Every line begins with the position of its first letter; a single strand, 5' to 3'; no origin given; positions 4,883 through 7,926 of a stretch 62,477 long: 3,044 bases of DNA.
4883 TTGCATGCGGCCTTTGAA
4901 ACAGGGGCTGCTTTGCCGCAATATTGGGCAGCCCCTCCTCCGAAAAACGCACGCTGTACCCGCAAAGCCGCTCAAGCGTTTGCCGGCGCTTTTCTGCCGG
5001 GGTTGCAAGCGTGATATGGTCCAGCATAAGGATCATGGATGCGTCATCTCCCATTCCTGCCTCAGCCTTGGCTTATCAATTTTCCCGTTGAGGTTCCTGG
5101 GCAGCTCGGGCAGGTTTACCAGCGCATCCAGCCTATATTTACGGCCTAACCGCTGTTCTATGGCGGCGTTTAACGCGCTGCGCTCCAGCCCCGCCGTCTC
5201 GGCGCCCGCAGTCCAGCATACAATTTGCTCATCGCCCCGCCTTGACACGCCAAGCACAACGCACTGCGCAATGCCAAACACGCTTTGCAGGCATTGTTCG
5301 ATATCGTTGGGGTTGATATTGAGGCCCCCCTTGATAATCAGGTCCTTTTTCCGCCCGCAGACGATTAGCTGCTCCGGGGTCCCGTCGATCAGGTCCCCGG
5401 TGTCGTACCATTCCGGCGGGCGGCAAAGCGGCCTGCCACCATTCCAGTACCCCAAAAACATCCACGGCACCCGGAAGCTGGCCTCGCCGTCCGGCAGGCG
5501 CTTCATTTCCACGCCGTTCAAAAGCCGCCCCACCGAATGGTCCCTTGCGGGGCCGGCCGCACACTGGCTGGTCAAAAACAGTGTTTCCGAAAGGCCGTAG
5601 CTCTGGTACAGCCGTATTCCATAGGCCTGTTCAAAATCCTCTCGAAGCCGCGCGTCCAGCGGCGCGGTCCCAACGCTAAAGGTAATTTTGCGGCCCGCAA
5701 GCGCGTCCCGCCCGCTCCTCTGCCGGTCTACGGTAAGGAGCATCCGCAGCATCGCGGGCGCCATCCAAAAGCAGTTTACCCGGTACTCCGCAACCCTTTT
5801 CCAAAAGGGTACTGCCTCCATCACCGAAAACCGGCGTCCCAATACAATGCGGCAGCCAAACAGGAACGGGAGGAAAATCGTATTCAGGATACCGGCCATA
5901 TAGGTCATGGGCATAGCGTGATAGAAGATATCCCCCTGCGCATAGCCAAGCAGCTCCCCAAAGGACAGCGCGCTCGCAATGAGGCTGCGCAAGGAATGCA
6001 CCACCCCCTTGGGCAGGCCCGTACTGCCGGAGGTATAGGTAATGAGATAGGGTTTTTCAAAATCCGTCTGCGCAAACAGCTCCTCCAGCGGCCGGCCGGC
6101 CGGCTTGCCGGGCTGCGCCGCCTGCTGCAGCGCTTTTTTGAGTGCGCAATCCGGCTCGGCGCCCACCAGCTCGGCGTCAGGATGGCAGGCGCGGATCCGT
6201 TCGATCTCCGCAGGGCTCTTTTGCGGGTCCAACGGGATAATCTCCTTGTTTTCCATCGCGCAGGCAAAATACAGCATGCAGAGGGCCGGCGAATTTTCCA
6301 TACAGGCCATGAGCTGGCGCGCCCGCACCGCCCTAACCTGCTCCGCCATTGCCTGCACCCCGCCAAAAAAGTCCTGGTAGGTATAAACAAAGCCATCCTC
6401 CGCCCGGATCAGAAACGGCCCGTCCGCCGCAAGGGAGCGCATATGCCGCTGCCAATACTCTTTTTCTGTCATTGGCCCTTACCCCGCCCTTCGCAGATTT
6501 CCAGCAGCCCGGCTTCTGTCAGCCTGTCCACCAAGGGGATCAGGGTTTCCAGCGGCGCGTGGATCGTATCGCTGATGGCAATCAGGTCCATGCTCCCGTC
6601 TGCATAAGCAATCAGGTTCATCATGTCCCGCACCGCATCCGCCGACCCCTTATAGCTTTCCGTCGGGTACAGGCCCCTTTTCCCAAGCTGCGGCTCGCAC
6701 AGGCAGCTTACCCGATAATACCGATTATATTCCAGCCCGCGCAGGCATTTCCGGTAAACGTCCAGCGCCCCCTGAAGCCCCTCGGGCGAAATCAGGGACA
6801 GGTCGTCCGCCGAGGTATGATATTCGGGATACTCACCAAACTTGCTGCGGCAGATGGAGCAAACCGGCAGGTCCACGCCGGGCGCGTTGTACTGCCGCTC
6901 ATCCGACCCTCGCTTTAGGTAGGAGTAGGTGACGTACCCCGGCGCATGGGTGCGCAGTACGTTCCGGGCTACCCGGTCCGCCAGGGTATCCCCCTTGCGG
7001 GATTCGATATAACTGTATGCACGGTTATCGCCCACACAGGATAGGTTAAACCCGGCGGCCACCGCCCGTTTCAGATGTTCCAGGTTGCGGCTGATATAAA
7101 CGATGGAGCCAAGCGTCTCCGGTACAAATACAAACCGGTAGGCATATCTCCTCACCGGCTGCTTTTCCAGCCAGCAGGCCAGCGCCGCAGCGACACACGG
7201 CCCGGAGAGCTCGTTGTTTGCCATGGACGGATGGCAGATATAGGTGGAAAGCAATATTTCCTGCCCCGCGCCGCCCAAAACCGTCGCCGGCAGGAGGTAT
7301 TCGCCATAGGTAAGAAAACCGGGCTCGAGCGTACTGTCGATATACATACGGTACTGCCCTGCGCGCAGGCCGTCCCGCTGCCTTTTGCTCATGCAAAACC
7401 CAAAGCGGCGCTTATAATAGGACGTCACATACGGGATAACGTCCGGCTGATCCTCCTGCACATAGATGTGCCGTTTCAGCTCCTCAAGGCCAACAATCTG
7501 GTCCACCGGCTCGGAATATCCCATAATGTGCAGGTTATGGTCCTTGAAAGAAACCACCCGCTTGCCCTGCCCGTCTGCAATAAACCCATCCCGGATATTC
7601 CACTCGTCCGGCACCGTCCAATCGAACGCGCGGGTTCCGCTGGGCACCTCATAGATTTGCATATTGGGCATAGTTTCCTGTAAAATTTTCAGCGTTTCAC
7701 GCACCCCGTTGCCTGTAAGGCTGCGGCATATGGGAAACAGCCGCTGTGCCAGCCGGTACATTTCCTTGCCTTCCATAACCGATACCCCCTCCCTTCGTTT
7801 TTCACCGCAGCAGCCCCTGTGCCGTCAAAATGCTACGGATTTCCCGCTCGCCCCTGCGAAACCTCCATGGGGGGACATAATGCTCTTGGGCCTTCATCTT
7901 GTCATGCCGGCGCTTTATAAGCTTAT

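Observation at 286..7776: Carrier-protein-dependent acylation cassette embedded in a surface-glycan operon (candidate undescribed nucleotide-sugar tailoring pathway)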

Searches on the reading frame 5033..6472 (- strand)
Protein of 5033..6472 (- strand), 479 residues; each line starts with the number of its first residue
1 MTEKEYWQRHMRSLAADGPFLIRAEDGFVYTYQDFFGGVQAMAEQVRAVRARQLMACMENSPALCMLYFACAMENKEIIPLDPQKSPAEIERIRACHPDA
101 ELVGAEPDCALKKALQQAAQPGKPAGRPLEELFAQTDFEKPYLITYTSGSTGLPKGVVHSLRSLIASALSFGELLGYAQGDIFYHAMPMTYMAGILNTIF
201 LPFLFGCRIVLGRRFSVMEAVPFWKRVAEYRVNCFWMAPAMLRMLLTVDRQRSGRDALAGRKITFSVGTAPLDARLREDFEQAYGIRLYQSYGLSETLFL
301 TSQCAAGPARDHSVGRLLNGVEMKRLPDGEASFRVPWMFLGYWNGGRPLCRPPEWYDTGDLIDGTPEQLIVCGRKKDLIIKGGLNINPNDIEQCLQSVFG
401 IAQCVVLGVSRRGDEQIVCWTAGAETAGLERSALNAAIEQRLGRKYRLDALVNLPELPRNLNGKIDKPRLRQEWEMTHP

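Call 3: search_protein_families(library=pfam, proteins=[window:5033-6472:-], max_evalue=0.01)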
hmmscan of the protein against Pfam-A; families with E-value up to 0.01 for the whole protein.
window:5033-6472:- (479 aa): 2 families
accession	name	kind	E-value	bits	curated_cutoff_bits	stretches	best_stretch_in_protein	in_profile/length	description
PF00501.34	AMP-binding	-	1.7e-42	146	29.9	1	17-327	10-357/384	AMP-binding enzyme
PF13193.12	AMP-binding_C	-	0.002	19.4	24.5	1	391-464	2-76/76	AMP-binding enzyme C-terminal domain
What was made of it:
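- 5033..6472 (-): Adenylate-forming ligase, proposed to load the acid onto the carrier protein. AMP-binding E 1.7e-42 (call 3).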

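Call 7: search_protein_families(library=ncbifam, proteins=[window:5033-6472:-], max_evalue=0.001)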
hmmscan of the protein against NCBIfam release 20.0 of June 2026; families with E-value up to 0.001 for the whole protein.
window:5033-6472:- (479 aa): 103 families (the best 25 are shown)
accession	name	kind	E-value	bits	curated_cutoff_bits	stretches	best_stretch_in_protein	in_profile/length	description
NF004837.0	PRK06187.1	subfamily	3.3e-52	177.4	476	1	129-475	160-523/531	long-chain-fatty-acid--CoA ligase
TIGR01923.1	menE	equivalog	7.8e-43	146.9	330.15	1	31-467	1-439/442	o-succinylbenzoate--CoA ligase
NF005702.0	PRK07514.1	subfamily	5e-42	143.9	558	1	19-475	19-501/506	malonyl-CoA synthase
NF005858.0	PRK07787.1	subfamily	9.2e-36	123.3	575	1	27-472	24-470/471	acyl-CoA synthetase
NF005714.0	PRK07529.1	subfamily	1.2e-33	116.3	632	1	145-473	224-575/640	acyl-CoA synthetase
NF002966.0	PRK03640.1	equivalog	7.9e-33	113.8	556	1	29-475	27-481/483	o-succinylbenzoate--CoA ligase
NF006539.0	PRK09029.1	equivalog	8.7e-31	107.2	494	1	27-410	26-388/458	o-succinylbenzoate--CoA ligase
TIGR03208.1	cyc_hxne_CoA_lg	equivalog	2e-29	102.8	792.3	1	143-471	199-537/538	cyclohexanecarboxylate-CoA ligase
NF052580.1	Str24CoAsynCasG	equivalog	4.9e-29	101.1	750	1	136-467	185-543/548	steroid-24-oyl-CoA synthetase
NF052269.1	Staph_lig_FadD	equivalog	6.9e-29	100.5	650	1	137-472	148-491/499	long-chain-fatty-acid--CoA ligase FadD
NF006572.0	PRK09088.1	equivalog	7.1e-29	100.8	696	1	42-473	44-486/491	acyl-CoA synthetase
NF004808.0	PRK06155.1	equivalog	3.9e-28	98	722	2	48-324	104-355/542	ATP-dependent acyl-CoA ligase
NF004758.0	PRK06087.1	equivalog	4.1e-28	98.1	736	1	144-474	193-535/548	medium-chain fatty-acid--CoA ligase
NF004114.0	PRK05605.1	equivalog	1.1e-27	96.7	766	1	134-473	216-568/575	long-chain-fatty-acid--CoA ligase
TIGR01733.1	AA-adenyl-dom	subfamily_domain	1.3e-27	96.6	317.4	1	31-322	1-303/409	amino acid adenylation domain-containing protein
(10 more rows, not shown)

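Call 48: search_solved_structures(query=window:5033-6472:-, max_evalue=1e-10)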
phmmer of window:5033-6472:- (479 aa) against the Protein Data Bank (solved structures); distinct sequences matched with E-value up to 1e-10: 70 (the best 60 are shown).
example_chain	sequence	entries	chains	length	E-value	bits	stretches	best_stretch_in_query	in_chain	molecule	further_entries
3r44_A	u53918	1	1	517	1.1e-23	86.9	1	54-479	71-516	fatty acyl CoA synthetase FADD13 (FATTY-ACYL-CoA SYNTHETASE)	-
3nyq_A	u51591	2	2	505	3.8e-22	81.8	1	69-471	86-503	Malonyl-CoA Ligase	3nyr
4fuq_A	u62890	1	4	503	1.2e-21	80.1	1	131-474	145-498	Malonyl CoA synthetase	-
2v7b_A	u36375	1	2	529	1.8e-21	79.6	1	143-472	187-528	BENZOATE-COENZYME A LIGASE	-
4gxq_A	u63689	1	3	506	3.6e-21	78.6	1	131-474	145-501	Malonyl CoA synthetase, Benzoate-CoA ligase Chimeric protein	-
5buq_A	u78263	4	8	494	7.3e-21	77.6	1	2-471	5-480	2-succinylbenzoate--CoA ligase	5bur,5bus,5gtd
4fut_A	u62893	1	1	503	8.4e-21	77.4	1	131-474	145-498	Malonyl CoA synthetase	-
5x8f_A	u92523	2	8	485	8.9e-21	77.3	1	2-471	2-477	2-succinylbenzoate--CoA ligase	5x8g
4gxr_A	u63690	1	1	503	1.4e-20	76.7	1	131-474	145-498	Malonyl CoA synthetase, Benzoate-CoA ligase Chimeric protein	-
8r2q_A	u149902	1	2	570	4.6e-20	75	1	139-473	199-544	Probable fatty-acid-CoA ligase FadD5 (Fatty-acid-CoA synthetase) (Fatty-acid-CoA synthase)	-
3ipl_A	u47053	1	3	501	5.4e-18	68.1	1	142-475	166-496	2-succinylbenzoate--CoA ligase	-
2qvz_X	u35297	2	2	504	1.3e-17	66.8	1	125-470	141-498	4-Chlorobenzoate CoA Ligase/Synthetase | 4-Chlorobenzoate CoA Ligase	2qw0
2qvx_X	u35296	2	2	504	1.9e-17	66.3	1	125-470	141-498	4-Chlorobenzoate CoA Ligase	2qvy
1t5d_X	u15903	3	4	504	2e-17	66.2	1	125-470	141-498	4-chlorobenzoyl CoA ligase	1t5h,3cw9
3dlp_X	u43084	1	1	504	2.1e-17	66.2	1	125-470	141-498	4-Chlorobenzoate CoA Ligase/Synthetase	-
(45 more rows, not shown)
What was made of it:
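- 5033..6472 (-): Closest solved structures are FadD13, malonyl-CoA ligase, MenE and benzoate-CoA ligase (call 48).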

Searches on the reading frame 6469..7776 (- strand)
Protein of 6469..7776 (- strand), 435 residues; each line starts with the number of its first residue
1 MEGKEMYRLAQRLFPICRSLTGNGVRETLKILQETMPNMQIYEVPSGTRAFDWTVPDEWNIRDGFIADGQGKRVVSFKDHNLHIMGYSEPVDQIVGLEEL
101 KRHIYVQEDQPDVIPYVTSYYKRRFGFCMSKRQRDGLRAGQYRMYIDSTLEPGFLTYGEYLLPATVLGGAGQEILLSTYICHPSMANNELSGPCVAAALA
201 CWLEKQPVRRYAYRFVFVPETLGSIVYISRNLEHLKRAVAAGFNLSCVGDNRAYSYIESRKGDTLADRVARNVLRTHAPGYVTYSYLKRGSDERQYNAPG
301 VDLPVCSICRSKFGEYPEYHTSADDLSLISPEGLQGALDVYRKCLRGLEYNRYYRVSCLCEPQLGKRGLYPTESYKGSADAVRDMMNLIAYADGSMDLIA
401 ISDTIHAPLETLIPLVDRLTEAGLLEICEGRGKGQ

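Call 3: search_protein_families(library=pfam, proteins=[window:6469-7776:-], max_evalue=0.01)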
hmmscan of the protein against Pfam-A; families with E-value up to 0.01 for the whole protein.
window:6469-7776:- (435 aa): 4 families
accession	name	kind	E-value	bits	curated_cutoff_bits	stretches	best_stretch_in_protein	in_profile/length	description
PF16254.10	DUF4910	-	9.8e-101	336.2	26.6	1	7-351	1-247/247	Domain of unknown function (DUF4910)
PF09940.16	DUF2172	-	1.7e-34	118.5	27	1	58-149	1-92/92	Domain of unknown function (DUF2172)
PF16221.11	HTH_47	-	2.7e-22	78.5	27.1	1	353-426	2-77/78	winged helix-turn-helix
PF04389.22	Peptidase_M28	-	0.00013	22.2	21.3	1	222-340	71-188/193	Peptidase family M28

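Call 7: search_protein_families(library=ncbifam, proteins=[window:6469-7776:-], max_evalue=0.001)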
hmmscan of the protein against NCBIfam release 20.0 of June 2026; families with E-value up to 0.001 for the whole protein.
window:6469-7776:- (435 aa): 0 families

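Call 8: find_encoding_contigs(protein=window:6469-7776:-, flank=10000, max_places=6)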
Protein window:6469-7776:- (435 aa): 22 contigs read that carry it; 6 places shown.
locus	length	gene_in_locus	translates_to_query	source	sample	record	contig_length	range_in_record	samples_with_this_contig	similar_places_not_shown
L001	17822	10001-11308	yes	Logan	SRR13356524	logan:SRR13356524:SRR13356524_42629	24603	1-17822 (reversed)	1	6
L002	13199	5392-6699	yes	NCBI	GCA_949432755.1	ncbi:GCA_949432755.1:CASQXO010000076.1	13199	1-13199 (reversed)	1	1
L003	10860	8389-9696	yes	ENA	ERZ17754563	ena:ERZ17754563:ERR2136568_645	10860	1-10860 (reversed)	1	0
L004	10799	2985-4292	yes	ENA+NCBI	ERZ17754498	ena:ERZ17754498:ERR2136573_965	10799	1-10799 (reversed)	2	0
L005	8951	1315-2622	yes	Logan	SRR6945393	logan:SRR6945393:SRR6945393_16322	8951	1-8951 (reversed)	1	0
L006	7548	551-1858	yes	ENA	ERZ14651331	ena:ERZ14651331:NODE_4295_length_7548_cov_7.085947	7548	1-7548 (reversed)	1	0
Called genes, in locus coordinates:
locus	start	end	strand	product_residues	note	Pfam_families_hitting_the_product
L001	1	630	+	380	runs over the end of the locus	PF13439:Glyco_transf_4, PF13579:Glyco_trans_4_4, PF20706:GT4-conflict (faint), PF00534:Glycos_transf_1, PF13692:Glyco_trans_1_4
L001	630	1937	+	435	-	-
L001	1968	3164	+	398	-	PF00005:ABC_tran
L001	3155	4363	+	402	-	PF00005:ABC_tran, PF14524:Wzt_C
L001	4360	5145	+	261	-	PF01061:ABC2_membrane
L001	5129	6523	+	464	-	-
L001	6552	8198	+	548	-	-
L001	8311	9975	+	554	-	-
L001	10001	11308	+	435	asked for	PF16254:DUF4910, PF09940:DUF2172, PF16221:HTH_47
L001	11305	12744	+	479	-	PF00501:AMP-binding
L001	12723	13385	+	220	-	-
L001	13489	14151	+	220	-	PF04199:Cyclase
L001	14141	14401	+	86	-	PF00550:PP-binding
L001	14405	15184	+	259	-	PF02522:Antibiotic_NAT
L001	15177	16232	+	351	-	PF00682:HMGL-like, PF07836:DmpG_comm (faint)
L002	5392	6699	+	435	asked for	PF16254:DUF4910, PF09940:DUF2172, PF16221:HTH_47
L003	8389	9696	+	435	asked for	PF16254:DUF4910, PF09940:DUF2172, PF16221:HTH_47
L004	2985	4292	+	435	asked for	PF16254:DUF4910, PF09940:DUF2172, PF16221:HTH_47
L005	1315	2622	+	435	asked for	PF16254:DUF4910, PF09940:DUF2172, PF16221:HTH_47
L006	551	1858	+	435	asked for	PF16254:DUF4910, PF09940:DUF2172, PF16221:HTH_47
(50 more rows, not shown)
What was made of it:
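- Tried and rejected: All exact-match contigs stop at the same place (call 8).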

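Call 49: search_solved_structures(query=window:6469-7776:-, max_evalue=0.001, show_alignments=1)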
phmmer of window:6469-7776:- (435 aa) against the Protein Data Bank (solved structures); distinct sequences matched with E-value up to 0.001: 1.
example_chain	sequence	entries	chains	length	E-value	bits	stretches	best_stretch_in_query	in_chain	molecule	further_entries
3k9t_A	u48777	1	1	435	7.4e-101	341.3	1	3-380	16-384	putative peptidase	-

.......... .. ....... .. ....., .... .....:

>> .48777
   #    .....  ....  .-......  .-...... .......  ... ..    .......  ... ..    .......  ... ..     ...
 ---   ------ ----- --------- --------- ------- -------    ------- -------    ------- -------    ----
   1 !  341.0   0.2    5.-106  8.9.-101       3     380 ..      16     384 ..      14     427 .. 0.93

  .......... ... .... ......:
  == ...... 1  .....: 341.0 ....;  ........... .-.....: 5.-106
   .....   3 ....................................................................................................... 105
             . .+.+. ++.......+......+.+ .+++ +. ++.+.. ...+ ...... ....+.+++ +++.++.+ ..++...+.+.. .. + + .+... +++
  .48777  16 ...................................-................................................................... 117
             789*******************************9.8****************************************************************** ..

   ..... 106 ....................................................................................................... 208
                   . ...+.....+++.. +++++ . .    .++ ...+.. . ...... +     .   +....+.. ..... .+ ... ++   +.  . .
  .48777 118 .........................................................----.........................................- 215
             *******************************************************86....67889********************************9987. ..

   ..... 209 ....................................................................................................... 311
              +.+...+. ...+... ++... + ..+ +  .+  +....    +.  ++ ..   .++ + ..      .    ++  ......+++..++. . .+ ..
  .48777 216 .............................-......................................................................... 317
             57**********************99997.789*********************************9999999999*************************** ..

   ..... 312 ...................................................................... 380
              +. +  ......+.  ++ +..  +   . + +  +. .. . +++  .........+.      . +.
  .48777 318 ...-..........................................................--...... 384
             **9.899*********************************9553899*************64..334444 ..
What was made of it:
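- On Cj1295/CA_C2195-type NulO acyl-tailoring core (DUF4910 + ACP + AAC(3)-like): PDB 3k9t E 7e-101 over residues 3-380 (call 49).
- Closest known: Clostridium acetobutylicum CA_C2195. Same: The window protein matches 3k9t at E 7e-101 (call 49).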

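Call 70: list_cluster_members(proteins=[window:6469-7776:-, window:2593-3372:-, window:59625-62237:-])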
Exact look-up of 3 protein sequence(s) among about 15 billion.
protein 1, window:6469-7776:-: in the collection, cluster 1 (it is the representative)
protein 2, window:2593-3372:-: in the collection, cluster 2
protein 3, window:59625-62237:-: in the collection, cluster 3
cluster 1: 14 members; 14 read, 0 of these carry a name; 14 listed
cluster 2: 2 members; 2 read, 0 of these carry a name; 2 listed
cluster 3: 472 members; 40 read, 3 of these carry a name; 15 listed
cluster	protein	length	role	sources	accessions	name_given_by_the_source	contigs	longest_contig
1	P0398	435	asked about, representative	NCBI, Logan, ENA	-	-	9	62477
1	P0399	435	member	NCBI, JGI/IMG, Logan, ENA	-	-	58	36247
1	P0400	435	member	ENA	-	-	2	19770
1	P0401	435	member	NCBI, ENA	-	-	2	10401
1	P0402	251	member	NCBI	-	-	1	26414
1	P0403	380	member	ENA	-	-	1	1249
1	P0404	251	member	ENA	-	-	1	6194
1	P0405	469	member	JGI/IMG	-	-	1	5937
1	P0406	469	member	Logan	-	-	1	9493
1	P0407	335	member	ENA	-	-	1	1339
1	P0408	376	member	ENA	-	-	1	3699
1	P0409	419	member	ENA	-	-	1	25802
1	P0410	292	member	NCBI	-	-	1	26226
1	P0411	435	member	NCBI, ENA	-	-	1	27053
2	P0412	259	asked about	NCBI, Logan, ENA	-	-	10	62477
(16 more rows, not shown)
